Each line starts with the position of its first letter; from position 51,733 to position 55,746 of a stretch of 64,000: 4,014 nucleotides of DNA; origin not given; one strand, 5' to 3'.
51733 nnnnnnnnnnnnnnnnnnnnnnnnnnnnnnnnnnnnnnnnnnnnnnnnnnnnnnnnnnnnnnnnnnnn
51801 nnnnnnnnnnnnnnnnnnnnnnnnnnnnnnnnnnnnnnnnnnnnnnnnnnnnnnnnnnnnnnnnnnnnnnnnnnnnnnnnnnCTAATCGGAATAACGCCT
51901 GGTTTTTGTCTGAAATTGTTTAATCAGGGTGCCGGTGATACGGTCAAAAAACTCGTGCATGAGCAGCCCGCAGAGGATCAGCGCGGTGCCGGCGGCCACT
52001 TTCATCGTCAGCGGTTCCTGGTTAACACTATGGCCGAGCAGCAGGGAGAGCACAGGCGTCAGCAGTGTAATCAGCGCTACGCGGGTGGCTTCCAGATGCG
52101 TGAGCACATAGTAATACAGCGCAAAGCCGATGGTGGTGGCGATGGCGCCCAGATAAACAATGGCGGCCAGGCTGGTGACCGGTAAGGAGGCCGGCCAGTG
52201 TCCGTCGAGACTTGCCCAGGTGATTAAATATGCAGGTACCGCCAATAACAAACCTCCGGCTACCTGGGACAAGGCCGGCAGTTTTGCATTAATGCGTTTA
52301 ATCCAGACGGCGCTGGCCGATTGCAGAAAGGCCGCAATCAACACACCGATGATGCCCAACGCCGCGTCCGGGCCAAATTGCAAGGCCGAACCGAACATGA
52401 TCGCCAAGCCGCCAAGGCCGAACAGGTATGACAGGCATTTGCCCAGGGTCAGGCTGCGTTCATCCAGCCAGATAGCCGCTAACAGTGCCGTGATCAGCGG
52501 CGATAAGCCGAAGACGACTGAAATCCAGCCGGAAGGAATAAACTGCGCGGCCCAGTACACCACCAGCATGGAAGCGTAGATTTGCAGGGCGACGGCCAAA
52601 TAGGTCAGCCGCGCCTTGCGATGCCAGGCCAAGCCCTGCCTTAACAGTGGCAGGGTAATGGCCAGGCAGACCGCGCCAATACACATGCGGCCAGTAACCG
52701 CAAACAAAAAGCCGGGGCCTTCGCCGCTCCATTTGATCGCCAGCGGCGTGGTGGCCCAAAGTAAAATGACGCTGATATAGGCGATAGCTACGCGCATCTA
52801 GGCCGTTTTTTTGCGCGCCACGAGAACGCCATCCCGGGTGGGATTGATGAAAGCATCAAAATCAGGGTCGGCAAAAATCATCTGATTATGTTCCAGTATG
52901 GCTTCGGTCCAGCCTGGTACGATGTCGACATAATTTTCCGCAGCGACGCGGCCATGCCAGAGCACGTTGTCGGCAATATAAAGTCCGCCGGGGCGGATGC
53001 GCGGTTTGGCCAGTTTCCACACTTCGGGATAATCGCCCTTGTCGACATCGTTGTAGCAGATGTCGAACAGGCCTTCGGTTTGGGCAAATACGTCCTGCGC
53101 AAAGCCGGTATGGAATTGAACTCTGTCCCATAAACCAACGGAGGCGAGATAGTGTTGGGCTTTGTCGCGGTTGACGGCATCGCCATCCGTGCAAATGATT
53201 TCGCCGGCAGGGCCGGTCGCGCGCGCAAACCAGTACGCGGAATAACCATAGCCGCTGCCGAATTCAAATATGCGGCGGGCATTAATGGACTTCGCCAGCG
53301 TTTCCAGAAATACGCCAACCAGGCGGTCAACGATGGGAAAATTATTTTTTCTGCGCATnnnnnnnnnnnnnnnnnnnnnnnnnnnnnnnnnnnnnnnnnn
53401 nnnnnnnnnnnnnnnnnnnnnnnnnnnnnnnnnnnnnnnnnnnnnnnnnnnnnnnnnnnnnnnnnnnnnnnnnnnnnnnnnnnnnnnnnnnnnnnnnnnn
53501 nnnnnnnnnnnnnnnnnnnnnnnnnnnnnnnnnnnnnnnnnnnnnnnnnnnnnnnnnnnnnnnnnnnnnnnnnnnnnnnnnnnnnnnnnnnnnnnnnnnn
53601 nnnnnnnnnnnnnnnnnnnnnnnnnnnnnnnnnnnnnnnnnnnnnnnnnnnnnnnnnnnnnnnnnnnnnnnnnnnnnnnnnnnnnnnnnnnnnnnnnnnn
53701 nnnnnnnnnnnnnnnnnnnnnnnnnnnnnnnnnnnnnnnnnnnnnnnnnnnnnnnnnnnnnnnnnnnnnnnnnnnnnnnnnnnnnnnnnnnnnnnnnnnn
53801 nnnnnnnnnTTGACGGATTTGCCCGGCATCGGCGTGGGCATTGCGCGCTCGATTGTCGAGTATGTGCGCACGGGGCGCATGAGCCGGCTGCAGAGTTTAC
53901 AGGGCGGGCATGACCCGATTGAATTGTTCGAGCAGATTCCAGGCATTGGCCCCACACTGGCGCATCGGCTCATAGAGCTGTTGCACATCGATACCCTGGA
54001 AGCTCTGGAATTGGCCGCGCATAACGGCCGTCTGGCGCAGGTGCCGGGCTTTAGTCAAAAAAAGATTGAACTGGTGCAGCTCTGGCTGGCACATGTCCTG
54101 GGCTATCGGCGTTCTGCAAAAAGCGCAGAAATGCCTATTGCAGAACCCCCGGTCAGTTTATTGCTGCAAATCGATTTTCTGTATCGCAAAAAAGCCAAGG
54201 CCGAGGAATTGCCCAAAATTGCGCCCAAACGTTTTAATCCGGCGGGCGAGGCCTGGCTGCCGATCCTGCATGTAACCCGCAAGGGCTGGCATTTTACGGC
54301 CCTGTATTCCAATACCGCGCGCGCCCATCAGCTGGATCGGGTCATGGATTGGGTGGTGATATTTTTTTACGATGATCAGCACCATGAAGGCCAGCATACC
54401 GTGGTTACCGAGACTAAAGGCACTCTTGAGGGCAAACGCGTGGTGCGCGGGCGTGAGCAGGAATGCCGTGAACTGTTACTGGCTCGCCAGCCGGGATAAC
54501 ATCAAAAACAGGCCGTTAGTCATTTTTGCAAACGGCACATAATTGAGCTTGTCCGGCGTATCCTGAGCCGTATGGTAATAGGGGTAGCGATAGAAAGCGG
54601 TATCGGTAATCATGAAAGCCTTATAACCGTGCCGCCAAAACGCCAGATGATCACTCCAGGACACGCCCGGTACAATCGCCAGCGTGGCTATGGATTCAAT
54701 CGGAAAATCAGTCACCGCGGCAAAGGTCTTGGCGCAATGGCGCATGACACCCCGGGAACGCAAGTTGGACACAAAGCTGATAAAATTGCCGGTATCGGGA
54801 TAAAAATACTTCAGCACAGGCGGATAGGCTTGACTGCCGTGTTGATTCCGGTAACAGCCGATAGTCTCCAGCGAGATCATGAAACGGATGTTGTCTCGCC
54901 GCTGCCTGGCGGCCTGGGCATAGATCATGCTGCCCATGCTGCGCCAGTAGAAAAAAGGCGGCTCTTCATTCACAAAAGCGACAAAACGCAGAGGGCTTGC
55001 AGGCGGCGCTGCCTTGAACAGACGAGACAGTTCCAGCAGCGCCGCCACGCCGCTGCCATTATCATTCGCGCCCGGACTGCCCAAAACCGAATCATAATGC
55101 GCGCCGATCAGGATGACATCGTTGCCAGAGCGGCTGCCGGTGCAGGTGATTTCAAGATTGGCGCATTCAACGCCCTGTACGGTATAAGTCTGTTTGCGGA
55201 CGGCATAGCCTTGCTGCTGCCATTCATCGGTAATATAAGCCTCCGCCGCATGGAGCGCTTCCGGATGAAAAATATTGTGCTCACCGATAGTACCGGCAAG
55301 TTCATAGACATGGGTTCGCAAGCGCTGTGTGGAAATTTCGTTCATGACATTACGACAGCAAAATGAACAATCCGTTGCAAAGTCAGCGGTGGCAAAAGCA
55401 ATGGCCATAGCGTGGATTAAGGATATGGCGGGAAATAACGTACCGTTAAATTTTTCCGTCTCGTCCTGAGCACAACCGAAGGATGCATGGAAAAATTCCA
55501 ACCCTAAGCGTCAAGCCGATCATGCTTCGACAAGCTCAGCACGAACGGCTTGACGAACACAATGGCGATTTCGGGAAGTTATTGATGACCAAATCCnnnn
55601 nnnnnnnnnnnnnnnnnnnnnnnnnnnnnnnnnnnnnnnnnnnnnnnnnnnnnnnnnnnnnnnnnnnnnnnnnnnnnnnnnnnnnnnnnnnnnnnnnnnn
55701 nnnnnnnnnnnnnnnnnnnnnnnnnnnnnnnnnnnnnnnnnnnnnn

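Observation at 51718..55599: Two direct copies of a structured repeat of about 170 nt (candidate MITE or small RNA), bracketing a 3.5-kb gene block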

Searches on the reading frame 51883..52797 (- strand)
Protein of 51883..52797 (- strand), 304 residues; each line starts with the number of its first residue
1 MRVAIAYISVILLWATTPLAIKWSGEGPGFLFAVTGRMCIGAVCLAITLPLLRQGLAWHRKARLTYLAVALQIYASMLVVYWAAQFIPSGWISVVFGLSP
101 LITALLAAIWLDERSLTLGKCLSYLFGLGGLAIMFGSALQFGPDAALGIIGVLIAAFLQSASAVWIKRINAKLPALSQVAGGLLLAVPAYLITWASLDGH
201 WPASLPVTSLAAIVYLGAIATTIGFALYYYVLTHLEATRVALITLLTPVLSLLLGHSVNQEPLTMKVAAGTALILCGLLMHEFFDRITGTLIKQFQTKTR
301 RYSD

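Call 11: search_protein_families(library=pfam, proteins=[window:51883-52797:-])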
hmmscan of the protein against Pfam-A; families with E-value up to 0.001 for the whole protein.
window:51883-52797:- (304 aa): 1 family
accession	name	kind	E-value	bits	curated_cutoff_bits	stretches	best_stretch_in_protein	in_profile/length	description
PF00892.27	EamA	-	1.8e-27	96.7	28.2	2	147-280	2-132/135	EamA-like transporter family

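Call 17: find_homologous_proteins(query=window:51883-52797:-, max_evalue=1e-20)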
Query window:51883-52797:- (304 aa): 3858 proteins with E <= 1e-20 among 8000 candidates; the best 120 are listed.
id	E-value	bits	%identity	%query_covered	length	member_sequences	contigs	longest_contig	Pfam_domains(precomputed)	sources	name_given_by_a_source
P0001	6.9e-172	589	93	99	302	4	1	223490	PF00892.27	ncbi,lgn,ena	-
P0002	1.7e-162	558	86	99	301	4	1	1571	PF00892.27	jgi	-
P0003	1.7e-160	551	85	99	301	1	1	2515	PF00892.27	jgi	-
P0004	1.3e-146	506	80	97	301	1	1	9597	PF00892.27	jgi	jgi:drug/metabolite transporter (DMT)-like permease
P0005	2.5e-144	498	77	100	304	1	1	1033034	PF00892.27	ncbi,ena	-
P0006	6.3e-144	497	77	100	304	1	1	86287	PF00892.27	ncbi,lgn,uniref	ncbi:DMT family transporter [Methylobacter sp.]|uniref:DMT family transporter n=1 Tax=Methylobacter 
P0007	1.6e-143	496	77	100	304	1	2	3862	PF00892.27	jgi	jgi:drug/metabolite transporter (DMT)-like permease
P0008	2.3e-143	495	77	100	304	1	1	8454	PF00892.27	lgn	-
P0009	6.7e-143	494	77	100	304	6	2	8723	PF00892.27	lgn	-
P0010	6.3e-141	487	76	99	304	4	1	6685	PF00892.27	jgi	jgi:drug/metabolite transporter (DMT)-like permease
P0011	3.6e-136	471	73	100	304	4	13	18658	PF00892.27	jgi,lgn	jgi:drug/metabolite transporter (DMT)-like permease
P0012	3.9e-135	468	75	96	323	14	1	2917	PF00892.27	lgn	-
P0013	2.7e-134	465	73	100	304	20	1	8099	PF00892.27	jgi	jgi:drug/metabolite transporter (DMT)-like permease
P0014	4.2e-133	461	75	95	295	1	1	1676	PF00892.27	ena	-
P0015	5.8e-133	461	77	94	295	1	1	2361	PF00892.27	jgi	jgi:drug/metabolite transporter (DMT)-like permease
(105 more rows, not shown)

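Call 18: find_encoding_contigs(protein=P0001, flank=10000, max_places=3)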
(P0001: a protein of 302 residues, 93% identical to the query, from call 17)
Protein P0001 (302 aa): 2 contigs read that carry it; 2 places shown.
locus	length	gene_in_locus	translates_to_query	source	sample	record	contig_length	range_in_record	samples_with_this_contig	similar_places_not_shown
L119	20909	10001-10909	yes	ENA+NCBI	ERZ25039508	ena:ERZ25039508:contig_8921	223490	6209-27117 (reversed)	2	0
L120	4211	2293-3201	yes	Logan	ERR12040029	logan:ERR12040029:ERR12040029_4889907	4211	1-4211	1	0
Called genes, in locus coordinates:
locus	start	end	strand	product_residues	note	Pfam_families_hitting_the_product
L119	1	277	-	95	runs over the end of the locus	-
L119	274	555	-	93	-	PF08681:TacA1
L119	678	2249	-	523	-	PF00924:MS_channel_2nd, PF21082:MS_channel_3rd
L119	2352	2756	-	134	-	-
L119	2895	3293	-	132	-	-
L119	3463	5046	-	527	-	PF00884:Sulfatase, PF16347:SGSH_C, PF14707:Sulfatase_C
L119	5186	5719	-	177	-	PF04170:NlpE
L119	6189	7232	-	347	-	PF01728:FtsJ, PF13489:Methyltransf_23, PF01209:Ubie_methyltran, PF13847:Methyltransf_31, PF08241:Methyltransf_11, PF08242:Methyltransf_12, PF13649:Methyltransf_25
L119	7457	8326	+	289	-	PF04389:Peptidase_M28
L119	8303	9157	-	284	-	PF14716:HHH_8, PF00633:HHH (faint), PF12836:HHH_3 (faint), PF14520:HHH_5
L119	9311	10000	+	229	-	PF01596:Methyltransf_3, PF13578:Methyltransf_24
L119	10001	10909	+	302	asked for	PF00892:EamA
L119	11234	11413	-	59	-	-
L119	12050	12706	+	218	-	PF21804:Transposase_29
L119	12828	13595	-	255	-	-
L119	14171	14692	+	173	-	-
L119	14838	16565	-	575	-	PF22778:VCPO_2nd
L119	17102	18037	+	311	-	PF13676:TIR_2, PF06347:SH3_4 (weak), PF08239:SH3_3 (weak)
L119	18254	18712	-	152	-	-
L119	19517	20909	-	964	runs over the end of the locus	PF02347:GDC-P, PF01212:Beta_elim_lyase (weak), PF21478:GcvP2_C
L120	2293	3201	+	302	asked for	PF00892:EamA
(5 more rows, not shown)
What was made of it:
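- The block has the same order and the same right-hand neighbours in L119 (call 18).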

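Call 19: find_encoding_contigs(protein=P0005, flank=10000, max_places=2)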
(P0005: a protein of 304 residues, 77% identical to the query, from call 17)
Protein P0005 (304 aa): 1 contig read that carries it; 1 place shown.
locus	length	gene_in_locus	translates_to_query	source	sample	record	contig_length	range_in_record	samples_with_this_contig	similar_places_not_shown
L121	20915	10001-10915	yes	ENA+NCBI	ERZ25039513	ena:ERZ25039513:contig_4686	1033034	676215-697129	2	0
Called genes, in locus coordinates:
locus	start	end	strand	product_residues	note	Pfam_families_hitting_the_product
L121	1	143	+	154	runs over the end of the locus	PF11939:NiFe-hyd_HybE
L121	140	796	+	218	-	-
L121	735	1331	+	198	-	PF00374:NiFeSe_Hases (weak)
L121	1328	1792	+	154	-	PF01155:HypA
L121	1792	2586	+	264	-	PF02492:cobW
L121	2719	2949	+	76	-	PF01455:HupF_HypC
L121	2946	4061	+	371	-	PF01924:HypD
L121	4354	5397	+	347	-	PF00586:AIRS, PF02769:AIRS_C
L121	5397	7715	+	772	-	PF00708:Acylphosphatase, PF07503:zf-HYPF, PF01300:Sua5_yciO_yrdC, PF17788:HypF_C, PF00814:TsaD (faint), PF22521:HypF_C_2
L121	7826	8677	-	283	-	PF14716:HHH_8, PF14520:HHH_5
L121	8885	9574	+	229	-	PF01596:Methyltransf_3, PF13578:Methyltransf_24, PF13649:Methyltransf_25 (weak)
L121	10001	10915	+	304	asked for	PF00892:EamA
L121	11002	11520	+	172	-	PF08714:Fae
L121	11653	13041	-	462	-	PF07690:MFS_1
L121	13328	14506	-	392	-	PF01612:DNA_pol_A_exo1, PF00570:HRDC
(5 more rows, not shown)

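Call 20: find_encoding_contigs(protein=P0006, flank=10000, max_places=2)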
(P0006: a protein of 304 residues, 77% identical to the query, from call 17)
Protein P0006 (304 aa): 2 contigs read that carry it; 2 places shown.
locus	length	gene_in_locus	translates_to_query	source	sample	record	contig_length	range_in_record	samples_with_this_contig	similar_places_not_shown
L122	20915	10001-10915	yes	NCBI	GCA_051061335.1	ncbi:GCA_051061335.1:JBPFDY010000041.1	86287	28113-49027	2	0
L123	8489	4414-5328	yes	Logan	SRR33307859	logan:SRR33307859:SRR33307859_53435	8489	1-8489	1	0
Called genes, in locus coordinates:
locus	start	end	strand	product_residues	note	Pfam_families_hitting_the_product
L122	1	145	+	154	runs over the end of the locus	PF11939:NiFe-hyd_HybE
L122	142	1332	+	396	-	PF00374:NiFeSe_Hases (faint)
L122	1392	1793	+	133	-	PF01155:HypA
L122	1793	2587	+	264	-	PF02492:cobW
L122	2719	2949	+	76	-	PF01455:HupF_HypC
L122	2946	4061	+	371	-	PF01924:HypD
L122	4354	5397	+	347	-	PF00586:AIRS, PF02769:AIRS_C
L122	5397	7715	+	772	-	PF00708:Acylphosphatase, PF07503:zf-HYPF, PF01300:Sua5_yciO_yrdC, PF17788:HypF_C, PF00814:TsaD (faint), PF22521:HypF_C_2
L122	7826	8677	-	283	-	PF14716:HHH_8, PF14520:HHH_5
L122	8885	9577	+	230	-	PF01596:Methyltransf_3, PF13578:Methyltransf_24, PF13649:Methyltransf_25 (weak)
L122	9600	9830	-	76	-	-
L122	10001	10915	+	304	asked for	PF00892:EamA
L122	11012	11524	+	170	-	PF08714:Fae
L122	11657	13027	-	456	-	PF07690:MFS_1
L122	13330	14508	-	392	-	PF01612:DNA_pol_A_exo1, PF00570:HRDC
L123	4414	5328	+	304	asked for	PF00892:EamA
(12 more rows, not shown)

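Call 62: find_encoding_contigs(protein=P0004, flank=10000, max_places=3)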
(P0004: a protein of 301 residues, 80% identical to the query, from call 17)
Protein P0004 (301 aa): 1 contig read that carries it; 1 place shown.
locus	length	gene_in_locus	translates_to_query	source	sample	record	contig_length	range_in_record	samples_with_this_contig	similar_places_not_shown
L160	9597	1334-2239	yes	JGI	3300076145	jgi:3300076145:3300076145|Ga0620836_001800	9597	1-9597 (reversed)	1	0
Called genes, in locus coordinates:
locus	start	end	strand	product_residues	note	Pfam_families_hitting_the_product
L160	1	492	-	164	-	?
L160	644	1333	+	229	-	PF01596:Methyltransf_3, PF13578:Methyltransf_24, PF13649:Methyltransf_25 (weak)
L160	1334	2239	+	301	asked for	PF00892:EamA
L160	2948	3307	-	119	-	-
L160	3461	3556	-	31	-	-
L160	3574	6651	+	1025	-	PF00873:ACR_tran, PF02355:SecD_SecF_C (faint)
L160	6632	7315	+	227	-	PF12697:Abhydrolase_6 (weak)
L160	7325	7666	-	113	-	PF01521:Fe-S_biosyn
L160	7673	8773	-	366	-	PF00266:Aminotran_5, PF00155:Aminotran_1_2 (faint)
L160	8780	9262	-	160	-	PF02082:Rrf2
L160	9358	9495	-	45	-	-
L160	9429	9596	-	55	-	?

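Call 63: find_encoding_contigs(protein=P0003, flank=10000, max_places=3)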
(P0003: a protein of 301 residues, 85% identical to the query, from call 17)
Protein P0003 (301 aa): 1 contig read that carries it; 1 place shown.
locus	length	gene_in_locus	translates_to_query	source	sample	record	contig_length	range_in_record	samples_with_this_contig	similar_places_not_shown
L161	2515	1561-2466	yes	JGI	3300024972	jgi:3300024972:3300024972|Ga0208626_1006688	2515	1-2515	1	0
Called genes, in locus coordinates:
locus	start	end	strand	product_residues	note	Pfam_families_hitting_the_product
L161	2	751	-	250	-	?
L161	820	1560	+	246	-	PF01596:Methyltransf_3, PF13578:Methyltransf_24, PF13649:Methyltransf_25 (weak)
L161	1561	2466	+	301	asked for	PF00892:EamA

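Call 64: find_encoding_contigs(protein=P0002, flank=10000, max_places=3)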
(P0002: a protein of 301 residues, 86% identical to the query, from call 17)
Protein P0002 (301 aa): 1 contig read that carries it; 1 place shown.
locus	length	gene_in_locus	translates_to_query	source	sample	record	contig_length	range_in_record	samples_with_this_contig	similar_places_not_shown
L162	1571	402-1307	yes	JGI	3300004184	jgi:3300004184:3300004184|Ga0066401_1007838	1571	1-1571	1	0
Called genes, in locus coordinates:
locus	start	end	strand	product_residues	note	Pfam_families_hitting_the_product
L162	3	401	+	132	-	?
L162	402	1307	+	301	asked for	PF00892:EamA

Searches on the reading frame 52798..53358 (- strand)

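Call 11: search_protein_families(library=pfam, proteins=[window:52798-53358:-])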
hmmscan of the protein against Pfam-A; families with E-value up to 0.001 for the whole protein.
window:52798-53358:- (186 aa): 3 families
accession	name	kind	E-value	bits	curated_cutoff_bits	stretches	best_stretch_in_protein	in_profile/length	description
PF01596.23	Methyltransf_3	-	1.1e-22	80.8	22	1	14-184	32-204/204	O-methyltransferase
PF13578.12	Methyltransf_24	-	1.2e-10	42.6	26.3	1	32-132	2-105/105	Methyltransferase domain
PF13649.12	Methyltransf_25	-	2.7e-05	25.2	27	1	30-125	1-97/97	Methyltransferase domain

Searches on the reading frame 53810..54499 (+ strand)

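Call 11: search_protein_families(library=pfam, proteins=[window:53810-54499:+])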
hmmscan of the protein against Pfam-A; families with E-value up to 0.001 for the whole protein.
window:53810-54499:+ (229 aa): 4 families
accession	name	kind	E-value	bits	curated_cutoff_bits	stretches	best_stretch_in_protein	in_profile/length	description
PF14520.12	HHH_5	-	7.1e-10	39.7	27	1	38-88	2-50/57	Helix-hairpin-helix domain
PF14716.13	HHH_8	-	8.7e-07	29.7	30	0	2-23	51-72/73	Helix-hairpin-helix domain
PF12836.13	HHH_3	-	2.9e-05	24.5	27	0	3-23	18-39/65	Helix-hairpin-helix motif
PF00633.29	HHH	-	2.9e-05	24.1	24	0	38-55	11-28/30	Helix-hairpin-helix motif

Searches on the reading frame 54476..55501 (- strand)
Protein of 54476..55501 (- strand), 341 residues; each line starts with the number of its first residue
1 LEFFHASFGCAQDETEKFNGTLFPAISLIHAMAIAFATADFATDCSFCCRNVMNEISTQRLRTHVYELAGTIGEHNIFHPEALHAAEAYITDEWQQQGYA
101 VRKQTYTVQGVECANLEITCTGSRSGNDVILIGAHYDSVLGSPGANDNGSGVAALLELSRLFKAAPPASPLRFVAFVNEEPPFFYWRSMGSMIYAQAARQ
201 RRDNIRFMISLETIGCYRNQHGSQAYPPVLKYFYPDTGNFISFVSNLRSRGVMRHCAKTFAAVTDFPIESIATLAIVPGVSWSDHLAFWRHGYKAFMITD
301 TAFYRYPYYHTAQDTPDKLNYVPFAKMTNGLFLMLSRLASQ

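Call 11: search_protein_families(library=pfam, proteins=[window:54476-55501:-])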
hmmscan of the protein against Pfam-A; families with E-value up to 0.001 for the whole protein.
window:54476-55501:- (341 aa): 1 family
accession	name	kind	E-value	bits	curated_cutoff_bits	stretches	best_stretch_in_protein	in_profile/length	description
PF04389.22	Peptidase_M28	-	2.4e-27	96.4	21.3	1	120-327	6-185/193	Peptidase family M28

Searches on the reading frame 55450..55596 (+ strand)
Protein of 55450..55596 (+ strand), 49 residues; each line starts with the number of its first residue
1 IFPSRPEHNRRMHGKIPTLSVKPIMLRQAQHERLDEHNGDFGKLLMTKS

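Call 42: find_homologous_proteins(query=window:55450-55596:+, max_evalue=10)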
Query seq(49 aa) (49 aa): 2 proteins with E <= 10 among 2 candidates.
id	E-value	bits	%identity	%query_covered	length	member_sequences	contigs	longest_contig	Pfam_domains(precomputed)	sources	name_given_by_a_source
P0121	2.2e-2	33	60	71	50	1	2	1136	-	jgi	-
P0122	5.9e-2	31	72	51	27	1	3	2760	-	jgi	-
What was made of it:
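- Translated searches found only two related ORF clusters (call 42).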

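Call 44: find_encoding_contigs(protein=P0121, flank=10000, max_places=6)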
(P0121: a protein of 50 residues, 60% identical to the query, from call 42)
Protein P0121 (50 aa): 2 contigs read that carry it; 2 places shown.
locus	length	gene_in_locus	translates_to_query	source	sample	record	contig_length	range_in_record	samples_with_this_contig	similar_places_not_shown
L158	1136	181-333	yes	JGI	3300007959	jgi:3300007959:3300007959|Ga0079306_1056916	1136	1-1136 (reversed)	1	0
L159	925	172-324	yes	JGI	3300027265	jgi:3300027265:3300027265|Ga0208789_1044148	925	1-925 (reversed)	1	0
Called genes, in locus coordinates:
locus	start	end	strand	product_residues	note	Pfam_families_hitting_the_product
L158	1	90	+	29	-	?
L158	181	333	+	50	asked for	-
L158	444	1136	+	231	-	?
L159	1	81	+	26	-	?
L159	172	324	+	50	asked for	-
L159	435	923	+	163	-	?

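Call 81: search_protein_families(library=pfam, proteins=[L170:2057-3001:+, L168:2269-3003:+])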
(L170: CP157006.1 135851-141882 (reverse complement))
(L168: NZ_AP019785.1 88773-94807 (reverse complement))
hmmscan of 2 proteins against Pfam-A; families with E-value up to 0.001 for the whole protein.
L170:2057-3001:+ (314 aa): 2 families
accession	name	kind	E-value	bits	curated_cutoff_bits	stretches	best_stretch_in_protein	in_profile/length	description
PF07592.17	DDE_Tnp_ISAZ013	-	2.7e-107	358.8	26.9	1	7-311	3-308/308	Rhodopirellula transposase DDE domain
PF01498.24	HTH_Tnp_Tc3_2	-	5.4e-07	30.2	31.5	1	29-69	15-55/72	Transposase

L168:2269-3003:+ (244 aa): 2 families
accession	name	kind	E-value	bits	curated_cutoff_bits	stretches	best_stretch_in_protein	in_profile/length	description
PF07592.17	DDE_Tnp_ISAZ013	-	1.3e-75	254.8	26.9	2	86-240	153-307/308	Rhodopirellula transposase DDE domain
PF01498.24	HTH_Tnp_Tc3_2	-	0.00067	20.3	31.5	0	2-31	27-56/72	Transposase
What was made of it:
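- On MITE (non-autonomous derivative of a DDE insertion sequence): The transposase is confirmed as PF07592 (call 81).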
